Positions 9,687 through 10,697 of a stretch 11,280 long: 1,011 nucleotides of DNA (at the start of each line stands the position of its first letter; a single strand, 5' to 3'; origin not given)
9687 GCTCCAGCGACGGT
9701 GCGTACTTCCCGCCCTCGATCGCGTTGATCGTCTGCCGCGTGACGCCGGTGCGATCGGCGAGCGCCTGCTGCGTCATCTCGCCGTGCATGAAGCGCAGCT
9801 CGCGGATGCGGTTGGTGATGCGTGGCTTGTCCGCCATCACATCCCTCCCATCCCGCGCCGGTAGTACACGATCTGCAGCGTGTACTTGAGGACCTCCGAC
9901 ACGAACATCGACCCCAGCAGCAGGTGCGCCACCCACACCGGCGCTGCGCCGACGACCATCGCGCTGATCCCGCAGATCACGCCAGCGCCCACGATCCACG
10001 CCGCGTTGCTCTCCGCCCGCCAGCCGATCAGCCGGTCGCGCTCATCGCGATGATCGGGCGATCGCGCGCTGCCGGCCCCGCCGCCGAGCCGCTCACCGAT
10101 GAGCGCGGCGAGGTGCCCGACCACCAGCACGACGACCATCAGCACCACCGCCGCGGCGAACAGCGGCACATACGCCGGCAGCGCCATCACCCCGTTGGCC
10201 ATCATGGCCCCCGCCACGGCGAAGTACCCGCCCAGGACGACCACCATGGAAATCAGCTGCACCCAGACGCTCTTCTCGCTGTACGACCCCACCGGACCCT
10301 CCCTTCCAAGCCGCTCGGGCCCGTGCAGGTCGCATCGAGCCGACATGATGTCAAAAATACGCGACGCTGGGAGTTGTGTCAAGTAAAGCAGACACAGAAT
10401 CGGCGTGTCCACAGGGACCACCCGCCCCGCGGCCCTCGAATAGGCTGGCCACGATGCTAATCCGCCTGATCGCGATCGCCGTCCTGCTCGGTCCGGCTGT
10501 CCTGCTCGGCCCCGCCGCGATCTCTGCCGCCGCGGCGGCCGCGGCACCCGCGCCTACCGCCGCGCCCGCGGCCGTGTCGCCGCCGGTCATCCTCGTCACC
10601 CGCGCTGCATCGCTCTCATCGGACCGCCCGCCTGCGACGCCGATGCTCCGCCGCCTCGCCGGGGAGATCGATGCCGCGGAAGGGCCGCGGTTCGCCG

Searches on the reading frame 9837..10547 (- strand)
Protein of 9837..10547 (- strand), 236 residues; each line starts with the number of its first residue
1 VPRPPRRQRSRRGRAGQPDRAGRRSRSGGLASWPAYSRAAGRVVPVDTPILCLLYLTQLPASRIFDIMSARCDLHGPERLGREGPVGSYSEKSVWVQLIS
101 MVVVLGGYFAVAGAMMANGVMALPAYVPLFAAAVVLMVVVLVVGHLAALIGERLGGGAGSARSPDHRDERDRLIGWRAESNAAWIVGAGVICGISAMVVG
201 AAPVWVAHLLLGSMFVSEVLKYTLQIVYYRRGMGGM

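Call 14: search_protein_families(library=pfam, proteins=[window:9837-10547:-], max_evalue=0.01)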
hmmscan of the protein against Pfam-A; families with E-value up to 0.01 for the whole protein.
window:9837-10547:- (236 aa): 0 families

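Call 61: search_protein_families(library=pfam, proteins=[window:9837-10547:-], max_evalue=10)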
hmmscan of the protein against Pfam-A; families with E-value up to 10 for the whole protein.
window:9837-10547:- (236 aa): 2 families
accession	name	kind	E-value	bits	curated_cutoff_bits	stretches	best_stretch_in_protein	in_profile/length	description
PF11837.13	INV_N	-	0.59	11.1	27.8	1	132-163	25-56/109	Beta-fructofuranosidase, N-terminal domain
PF11283.13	DUF3084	-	2.7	8.5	25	1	134-162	2-30/77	Protein of unknown function (DUF3084)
